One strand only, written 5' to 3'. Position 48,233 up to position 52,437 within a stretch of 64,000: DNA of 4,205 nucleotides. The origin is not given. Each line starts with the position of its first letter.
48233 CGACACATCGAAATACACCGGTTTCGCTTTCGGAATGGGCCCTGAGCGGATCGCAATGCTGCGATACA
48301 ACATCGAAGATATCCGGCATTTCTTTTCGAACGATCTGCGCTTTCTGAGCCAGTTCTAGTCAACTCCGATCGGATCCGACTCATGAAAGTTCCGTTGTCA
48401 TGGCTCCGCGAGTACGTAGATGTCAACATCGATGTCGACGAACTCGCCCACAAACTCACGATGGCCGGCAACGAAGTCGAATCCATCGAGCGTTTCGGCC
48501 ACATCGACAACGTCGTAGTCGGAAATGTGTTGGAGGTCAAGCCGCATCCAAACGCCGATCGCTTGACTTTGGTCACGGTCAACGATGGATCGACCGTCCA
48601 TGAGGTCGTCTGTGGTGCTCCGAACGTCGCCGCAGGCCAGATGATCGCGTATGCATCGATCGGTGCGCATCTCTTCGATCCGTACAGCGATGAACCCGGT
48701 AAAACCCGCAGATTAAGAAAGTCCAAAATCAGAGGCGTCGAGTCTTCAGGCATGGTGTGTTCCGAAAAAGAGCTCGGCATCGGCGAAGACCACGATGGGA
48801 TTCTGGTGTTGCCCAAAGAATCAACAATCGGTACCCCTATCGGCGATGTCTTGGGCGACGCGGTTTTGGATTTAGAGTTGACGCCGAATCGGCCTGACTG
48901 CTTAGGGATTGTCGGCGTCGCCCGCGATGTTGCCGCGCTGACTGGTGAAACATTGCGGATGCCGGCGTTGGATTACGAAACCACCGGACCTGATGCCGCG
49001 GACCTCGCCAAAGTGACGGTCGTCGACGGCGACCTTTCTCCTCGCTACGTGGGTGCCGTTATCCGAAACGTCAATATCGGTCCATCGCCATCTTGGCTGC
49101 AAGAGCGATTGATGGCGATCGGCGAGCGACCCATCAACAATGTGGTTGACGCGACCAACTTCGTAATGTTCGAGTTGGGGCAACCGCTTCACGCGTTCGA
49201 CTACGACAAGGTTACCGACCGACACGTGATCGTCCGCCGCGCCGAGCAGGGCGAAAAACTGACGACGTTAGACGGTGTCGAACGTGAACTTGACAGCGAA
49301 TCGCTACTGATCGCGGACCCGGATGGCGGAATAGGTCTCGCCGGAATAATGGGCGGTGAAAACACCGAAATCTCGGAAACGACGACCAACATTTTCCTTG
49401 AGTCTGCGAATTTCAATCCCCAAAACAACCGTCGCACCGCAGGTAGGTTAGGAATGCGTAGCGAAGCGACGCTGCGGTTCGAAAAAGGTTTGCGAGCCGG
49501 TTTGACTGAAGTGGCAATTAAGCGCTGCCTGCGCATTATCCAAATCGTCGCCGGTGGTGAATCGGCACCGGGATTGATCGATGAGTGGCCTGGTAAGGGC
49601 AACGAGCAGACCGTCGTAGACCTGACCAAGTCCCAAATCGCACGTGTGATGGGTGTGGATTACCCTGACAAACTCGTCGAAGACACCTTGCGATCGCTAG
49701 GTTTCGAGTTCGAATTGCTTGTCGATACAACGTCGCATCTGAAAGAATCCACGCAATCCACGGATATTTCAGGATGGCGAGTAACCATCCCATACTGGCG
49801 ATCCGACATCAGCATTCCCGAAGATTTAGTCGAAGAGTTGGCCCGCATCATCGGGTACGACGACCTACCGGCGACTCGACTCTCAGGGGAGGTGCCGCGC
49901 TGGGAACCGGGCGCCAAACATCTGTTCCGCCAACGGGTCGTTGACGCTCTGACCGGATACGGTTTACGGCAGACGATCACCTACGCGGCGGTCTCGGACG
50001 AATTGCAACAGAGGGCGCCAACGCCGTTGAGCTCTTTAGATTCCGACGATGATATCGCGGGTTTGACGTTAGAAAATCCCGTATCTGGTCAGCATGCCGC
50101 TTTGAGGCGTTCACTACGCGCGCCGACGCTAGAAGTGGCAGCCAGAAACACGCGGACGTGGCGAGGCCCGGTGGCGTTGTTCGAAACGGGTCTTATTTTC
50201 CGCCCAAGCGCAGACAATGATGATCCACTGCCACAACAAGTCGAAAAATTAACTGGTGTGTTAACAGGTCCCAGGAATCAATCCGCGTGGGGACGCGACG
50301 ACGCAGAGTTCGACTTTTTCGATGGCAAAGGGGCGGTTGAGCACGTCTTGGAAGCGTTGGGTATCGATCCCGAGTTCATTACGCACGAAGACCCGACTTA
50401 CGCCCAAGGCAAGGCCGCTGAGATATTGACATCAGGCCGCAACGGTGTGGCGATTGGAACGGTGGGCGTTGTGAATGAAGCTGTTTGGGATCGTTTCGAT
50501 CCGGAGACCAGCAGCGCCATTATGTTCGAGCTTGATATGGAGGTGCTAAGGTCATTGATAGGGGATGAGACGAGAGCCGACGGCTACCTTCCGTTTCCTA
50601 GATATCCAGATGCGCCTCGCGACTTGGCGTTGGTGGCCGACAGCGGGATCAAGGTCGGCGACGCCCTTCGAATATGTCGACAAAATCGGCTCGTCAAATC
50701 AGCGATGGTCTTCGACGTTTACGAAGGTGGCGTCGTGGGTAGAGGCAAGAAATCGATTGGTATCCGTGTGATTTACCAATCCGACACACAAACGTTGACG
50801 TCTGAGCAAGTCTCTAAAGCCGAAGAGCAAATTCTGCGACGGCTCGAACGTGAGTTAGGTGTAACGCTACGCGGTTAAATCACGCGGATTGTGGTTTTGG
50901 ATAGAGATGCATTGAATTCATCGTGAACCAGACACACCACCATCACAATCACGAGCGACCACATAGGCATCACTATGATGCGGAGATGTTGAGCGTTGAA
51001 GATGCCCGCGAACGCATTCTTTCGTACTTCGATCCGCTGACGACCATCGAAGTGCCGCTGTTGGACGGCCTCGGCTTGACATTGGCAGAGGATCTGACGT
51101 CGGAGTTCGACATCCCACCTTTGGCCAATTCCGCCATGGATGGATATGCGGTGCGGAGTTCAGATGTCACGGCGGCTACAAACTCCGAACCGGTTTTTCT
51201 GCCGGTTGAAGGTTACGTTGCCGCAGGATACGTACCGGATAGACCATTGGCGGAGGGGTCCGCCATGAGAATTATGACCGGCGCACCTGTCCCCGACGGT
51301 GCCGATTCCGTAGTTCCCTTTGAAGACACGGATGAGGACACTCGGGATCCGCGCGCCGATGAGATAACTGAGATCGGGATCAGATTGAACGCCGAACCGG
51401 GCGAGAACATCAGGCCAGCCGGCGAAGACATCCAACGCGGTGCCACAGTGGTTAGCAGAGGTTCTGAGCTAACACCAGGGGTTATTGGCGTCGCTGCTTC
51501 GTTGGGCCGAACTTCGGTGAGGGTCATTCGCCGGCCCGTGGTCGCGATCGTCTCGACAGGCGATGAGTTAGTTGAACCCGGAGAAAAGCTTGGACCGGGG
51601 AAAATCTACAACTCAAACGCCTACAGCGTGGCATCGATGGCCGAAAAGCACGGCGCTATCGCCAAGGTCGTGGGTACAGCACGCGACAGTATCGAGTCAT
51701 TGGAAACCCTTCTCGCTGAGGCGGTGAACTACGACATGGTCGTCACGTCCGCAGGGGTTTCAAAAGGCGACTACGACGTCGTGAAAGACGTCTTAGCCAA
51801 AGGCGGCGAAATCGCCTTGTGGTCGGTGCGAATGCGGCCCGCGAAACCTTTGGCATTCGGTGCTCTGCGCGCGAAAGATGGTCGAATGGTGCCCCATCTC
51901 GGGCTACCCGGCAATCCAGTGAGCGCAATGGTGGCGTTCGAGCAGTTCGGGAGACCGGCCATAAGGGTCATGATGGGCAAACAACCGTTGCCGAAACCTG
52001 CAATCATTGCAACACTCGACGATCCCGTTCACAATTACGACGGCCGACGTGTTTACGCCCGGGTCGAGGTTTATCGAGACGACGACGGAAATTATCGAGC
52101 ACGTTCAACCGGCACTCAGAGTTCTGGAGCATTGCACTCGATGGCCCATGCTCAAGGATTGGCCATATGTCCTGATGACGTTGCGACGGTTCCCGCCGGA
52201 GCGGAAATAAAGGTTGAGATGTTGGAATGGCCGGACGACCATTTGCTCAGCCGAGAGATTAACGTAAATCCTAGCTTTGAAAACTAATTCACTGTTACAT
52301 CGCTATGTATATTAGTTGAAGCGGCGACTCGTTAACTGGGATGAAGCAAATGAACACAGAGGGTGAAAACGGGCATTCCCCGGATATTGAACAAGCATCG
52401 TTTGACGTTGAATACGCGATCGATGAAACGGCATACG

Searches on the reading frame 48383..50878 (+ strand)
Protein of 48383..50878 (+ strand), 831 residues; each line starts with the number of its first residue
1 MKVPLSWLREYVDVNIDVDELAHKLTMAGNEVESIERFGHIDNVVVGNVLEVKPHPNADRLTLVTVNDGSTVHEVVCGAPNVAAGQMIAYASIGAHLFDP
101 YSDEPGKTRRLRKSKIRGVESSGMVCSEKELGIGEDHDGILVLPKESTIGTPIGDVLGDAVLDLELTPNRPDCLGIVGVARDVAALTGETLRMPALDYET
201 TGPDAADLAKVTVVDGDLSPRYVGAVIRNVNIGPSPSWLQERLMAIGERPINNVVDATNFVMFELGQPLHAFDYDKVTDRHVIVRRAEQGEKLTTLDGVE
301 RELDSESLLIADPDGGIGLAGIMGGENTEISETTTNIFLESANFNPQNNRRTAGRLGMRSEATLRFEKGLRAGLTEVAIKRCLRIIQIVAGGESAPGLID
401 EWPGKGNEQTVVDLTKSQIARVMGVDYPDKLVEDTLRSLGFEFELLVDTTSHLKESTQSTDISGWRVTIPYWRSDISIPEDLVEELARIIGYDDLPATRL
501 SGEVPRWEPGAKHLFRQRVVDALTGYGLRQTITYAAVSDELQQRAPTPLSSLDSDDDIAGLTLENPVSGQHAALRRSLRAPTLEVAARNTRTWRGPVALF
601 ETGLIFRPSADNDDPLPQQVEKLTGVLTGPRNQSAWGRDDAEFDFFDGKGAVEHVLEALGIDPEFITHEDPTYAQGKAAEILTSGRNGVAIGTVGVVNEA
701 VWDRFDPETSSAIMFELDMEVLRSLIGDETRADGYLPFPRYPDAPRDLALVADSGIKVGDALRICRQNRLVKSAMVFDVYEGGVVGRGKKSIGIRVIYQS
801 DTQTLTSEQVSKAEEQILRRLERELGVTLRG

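Call 78: search_protein_families(library=pfam, proteins=[window:48383-50878:+], max_evalue=0.00001)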
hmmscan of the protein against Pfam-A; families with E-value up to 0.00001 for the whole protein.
window:48383-50878:+ (831 aa): 5 families
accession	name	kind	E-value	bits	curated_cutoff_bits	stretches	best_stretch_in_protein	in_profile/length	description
PF03483.22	B3_4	-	1.4e-65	220.6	29.3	1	220-390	3-173/174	B3/4 domain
PF17759.6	tRNA_synthFbeta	-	3.3e-38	131.8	22.4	1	495-719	1-214/214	Phenylalanyl tRNA synthetase beta chain CLM domain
PF03147.19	FDX-ACB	-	3.9e-22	78.9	31.1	1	739-830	1-94/94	Ferredoxin-fold anticodon binding domain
PF01588.26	tRNA_bind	-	1.5e-18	67.1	27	1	44-151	1-95/96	Putative tRNA binding domain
PF03484.21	B5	-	6.3e-18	65.2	28.6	1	412-492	1-67/67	tRNA synthetase B5 domain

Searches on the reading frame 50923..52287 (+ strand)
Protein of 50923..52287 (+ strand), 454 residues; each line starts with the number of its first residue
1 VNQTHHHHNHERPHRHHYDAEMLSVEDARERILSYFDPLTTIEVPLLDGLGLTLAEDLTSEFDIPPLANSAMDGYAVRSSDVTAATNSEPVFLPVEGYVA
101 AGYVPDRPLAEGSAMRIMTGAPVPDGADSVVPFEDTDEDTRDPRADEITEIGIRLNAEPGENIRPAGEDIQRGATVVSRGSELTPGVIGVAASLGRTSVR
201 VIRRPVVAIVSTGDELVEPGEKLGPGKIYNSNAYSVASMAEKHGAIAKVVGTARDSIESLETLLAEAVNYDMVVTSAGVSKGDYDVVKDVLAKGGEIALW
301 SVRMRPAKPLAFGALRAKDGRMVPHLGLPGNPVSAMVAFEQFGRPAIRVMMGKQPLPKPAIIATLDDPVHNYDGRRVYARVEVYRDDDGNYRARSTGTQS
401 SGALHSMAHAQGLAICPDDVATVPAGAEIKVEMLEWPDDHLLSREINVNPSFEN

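Call 78: search_protein_families(library=pfam, proteins=[window:50923-52287:+], max_evalue=0.00001)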
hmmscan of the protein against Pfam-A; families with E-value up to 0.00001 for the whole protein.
window:50923-52287:+ (454 aa): 3 families
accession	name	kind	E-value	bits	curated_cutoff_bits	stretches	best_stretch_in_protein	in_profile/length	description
PF03453.22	MoeA_N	-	1.3e-48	165.1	30.8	1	23-195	1-160/160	MoeA N-terminal region (domain I and II)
PF00994.29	MoCF_biosynth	-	8.9e-28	97.2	26.6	1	208-348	1-143/144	Probable molybdopterin binding domain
PF03454.20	MoeA_C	-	5.3e-13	49.4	22.1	1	363-433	2-71/72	MoeA C-terminal region (domain IV)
